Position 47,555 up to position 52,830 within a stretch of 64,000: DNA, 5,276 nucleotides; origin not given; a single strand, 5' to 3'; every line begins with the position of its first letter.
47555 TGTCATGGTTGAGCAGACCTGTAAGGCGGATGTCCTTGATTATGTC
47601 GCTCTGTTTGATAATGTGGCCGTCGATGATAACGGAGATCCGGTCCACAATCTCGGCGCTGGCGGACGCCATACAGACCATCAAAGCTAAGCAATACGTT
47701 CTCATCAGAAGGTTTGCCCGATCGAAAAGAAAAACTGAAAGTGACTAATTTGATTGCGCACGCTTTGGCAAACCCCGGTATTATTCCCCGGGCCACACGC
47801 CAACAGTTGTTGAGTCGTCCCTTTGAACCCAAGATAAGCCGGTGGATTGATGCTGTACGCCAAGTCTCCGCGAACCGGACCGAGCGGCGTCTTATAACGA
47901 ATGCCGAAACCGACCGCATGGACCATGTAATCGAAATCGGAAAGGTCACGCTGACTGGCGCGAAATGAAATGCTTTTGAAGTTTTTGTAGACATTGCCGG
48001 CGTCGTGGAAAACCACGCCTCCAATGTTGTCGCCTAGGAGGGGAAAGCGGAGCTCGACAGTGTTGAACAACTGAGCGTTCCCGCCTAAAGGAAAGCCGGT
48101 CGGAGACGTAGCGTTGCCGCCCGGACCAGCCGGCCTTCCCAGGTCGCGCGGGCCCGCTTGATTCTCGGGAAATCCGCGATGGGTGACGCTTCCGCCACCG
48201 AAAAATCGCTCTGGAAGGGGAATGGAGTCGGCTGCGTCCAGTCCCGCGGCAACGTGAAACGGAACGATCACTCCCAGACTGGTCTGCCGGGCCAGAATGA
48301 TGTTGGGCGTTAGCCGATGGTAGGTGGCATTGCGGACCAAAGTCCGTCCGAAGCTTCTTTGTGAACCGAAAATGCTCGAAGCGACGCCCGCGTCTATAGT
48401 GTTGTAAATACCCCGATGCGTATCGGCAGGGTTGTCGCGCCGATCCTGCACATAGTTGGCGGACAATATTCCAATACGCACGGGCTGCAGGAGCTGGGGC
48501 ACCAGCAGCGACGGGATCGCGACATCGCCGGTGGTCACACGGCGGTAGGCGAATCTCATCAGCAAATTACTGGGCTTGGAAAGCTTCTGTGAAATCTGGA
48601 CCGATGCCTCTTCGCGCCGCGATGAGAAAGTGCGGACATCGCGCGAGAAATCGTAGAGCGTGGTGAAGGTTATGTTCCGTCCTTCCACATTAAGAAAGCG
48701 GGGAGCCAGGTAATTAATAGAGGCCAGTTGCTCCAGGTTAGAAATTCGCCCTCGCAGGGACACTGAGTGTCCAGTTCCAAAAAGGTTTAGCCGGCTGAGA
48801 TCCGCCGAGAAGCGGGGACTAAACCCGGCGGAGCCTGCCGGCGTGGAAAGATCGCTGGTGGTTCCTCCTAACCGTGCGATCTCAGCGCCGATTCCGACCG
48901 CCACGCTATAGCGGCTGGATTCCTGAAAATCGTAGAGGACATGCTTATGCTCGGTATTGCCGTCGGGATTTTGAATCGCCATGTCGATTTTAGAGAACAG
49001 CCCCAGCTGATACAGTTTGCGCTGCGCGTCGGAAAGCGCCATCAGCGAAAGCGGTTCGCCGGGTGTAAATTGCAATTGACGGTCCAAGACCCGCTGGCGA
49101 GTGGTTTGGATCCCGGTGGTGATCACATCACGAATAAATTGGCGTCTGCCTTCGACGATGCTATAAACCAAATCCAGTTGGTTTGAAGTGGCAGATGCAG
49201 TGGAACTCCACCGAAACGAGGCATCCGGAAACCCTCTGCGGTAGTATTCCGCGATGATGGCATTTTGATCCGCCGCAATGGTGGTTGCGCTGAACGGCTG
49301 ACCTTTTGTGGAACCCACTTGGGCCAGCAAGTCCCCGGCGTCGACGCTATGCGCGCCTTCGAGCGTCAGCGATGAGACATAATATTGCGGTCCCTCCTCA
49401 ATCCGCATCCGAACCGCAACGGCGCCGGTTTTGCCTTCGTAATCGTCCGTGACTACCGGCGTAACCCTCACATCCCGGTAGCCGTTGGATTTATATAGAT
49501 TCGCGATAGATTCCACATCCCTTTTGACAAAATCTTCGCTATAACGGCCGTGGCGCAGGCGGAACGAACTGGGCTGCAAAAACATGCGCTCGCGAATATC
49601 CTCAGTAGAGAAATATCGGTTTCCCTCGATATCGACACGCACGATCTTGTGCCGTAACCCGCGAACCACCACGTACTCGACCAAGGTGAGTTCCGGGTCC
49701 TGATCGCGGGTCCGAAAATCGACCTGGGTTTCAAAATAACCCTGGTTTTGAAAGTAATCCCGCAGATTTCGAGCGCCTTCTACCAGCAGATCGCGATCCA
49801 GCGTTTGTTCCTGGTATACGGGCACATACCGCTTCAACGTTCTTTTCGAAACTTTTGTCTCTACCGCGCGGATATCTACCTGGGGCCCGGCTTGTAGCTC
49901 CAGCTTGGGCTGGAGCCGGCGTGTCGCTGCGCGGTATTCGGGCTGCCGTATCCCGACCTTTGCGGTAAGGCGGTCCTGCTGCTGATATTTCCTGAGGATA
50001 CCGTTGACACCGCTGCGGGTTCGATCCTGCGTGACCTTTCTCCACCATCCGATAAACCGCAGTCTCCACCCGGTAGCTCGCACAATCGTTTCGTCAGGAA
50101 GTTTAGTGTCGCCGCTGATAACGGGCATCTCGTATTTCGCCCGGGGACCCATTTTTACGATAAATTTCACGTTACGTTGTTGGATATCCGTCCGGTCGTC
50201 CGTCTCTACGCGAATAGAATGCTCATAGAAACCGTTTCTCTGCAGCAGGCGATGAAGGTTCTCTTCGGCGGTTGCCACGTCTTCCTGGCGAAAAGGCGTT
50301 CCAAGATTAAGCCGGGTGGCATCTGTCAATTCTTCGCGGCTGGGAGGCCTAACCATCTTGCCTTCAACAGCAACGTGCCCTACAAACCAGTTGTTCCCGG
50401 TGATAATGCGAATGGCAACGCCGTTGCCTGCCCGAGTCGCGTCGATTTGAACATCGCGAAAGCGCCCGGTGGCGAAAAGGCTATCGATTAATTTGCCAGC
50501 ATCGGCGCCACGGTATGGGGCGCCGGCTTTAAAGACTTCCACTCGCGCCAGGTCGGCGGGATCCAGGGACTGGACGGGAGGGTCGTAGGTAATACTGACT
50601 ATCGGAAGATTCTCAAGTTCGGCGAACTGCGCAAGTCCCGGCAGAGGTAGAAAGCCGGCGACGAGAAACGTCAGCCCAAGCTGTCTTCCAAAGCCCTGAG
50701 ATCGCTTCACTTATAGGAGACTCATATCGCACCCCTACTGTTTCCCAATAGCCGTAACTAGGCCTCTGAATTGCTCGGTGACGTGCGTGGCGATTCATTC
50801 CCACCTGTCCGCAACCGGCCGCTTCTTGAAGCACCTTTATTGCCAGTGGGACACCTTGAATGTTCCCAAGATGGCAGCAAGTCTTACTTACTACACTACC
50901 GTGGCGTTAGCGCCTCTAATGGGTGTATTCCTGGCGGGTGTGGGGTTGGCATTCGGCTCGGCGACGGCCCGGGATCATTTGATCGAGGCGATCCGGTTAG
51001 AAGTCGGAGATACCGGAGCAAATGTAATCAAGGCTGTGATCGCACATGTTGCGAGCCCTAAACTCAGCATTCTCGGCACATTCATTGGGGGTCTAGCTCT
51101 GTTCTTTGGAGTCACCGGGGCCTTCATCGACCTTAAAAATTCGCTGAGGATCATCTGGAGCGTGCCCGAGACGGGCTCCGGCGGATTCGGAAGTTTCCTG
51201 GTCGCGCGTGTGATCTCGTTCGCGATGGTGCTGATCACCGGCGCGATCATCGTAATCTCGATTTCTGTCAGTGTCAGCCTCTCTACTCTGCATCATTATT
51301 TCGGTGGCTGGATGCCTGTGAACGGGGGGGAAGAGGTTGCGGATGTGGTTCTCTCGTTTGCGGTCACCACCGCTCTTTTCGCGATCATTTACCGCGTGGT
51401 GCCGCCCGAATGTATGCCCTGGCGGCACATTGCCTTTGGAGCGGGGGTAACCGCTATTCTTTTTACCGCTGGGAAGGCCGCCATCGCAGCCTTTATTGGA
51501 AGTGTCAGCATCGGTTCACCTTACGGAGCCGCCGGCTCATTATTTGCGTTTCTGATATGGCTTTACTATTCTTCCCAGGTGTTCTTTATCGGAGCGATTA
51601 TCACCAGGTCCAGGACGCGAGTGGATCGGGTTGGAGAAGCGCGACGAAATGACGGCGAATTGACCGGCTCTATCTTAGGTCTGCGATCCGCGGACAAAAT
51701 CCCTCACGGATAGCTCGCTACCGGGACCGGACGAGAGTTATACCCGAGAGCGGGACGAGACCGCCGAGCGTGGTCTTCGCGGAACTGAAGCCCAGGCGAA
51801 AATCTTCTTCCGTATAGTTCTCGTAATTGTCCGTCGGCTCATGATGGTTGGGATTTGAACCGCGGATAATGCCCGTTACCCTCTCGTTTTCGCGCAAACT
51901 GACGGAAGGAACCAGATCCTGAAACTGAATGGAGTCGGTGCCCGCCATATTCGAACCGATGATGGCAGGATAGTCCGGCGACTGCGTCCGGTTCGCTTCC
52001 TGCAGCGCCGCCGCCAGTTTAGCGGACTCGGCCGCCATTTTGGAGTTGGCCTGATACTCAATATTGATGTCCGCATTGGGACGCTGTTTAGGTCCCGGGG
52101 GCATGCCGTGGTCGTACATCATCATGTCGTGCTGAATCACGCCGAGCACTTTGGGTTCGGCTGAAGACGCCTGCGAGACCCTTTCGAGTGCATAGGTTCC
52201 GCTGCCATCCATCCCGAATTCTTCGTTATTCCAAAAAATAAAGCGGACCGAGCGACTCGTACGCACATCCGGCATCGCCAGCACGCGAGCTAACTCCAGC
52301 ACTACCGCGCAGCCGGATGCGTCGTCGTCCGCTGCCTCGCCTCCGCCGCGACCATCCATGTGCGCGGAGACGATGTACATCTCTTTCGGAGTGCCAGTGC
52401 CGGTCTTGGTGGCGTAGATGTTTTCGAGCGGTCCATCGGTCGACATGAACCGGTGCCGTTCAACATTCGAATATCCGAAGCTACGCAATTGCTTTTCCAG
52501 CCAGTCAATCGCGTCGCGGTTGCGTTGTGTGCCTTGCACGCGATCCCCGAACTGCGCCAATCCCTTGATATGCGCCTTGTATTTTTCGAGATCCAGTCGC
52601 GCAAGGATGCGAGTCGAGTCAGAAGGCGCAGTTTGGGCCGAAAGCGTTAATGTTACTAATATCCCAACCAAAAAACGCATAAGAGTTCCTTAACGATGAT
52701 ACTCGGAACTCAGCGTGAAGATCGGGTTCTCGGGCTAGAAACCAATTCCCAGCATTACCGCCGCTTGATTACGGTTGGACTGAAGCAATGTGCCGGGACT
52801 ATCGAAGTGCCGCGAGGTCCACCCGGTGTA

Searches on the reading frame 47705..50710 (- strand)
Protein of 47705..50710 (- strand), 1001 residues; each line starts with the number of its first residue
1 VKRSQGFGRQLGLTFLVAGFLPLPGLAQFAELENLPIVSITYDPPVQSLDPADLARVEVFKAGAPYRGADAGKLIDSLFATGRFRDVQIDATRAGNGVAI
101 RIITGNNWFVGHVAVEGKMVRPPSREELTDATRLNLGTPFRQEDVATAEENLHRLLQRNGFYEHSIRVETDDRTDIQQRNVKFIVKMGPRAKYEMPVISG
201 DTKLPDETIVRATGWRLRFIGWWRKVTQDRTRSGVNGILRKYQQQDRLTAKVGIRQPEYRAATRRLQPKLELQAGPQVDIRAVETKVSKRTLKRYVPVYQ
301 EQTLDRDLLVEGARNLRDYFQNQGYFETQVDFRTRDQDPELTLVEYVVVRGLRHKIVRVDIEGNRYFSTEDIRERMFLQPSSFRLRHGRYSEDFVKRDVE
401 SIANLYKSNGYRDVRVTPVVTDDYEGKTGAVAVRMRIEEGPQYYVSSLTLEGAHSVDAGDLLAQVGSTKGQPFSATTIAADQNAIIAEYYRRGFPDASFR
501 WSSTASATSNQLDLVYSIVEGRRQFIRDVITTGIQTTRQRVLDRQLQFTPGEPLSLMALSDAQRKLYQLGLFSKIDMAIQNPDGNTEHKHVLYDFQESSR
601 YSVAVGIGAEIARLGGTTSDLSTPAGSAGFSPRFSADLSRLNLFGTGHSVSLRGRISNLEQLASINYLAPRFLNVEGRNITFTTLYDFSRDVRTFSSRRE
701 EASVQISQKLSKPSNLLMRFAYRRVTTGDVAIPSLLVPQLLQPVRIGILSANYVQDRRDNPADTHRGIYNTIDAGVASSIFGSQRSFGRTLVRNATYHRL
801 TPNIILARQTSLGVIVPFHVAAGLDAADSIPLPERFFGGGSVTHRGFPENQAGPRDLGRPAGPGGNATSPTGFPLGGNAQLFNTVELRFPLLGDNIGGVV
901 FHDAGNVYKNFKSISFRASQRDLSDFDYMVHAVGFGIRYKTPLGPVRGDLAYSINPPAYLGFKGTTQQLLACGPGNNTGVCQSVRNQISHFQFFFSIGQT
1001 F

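Call 53: search_protein_families(library=pfam, proteins=[window:47705-50710:-], max_evalue=0.0001)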
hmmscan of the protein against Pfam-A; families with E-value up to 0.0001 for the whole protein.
window:47705-50710:- (1001 aa): 3 families
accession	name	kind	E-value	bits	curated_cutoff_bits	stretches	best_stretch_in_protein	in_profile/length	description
PF07244.20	POTRA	-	1.6e-50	170.1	21.3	4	355-440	2-79/79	Surface antigen variable number repeat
PF01103.29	Omp85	-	1e-39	137.4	24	1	642-1001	1-325/325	Omp85 superfamily domain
PF08479.16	POTRA_2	-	3.4e-05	24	24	0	285-337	12-62/76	POTRA domain, ShlB-type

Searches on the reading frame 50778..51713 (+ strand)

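Call 53: search_protein_families(library=pfam, proteins=[window:50778-51713:+], max_evalue=0.0001)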
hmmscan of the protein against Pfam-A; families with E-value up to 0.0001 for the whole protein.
window:50778-51713:+ (311 aa): 1 family
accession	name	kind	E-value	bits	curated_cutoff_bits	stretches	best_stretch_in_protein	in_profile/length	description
PF03631.20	Virul_fac_BrkB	-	1.6e-38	133.2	33.7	1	28-278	4-254/259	Virulence factor BrkB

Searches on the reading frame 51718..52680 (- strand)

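Call 53: search_protein_families(library=pfam, proteins=[window:51718-52680:-], max_evalue=0.0001)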
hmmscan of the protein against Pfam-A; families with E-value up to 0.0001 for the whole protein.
window:51718-52680:- (320 aa): 2 families
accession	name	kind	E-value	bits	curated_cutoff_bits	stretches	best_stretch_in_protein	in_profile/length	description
PF04389.22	Peptidase_M28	-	1.7e-26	93.6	21.3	1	87-290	1-178/193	Peptidase family M28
PF01546.33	Peptidase_M20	-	1.1e-09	38.9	24.6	1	108-284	24-186/206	Peptidase family M20/M25/M40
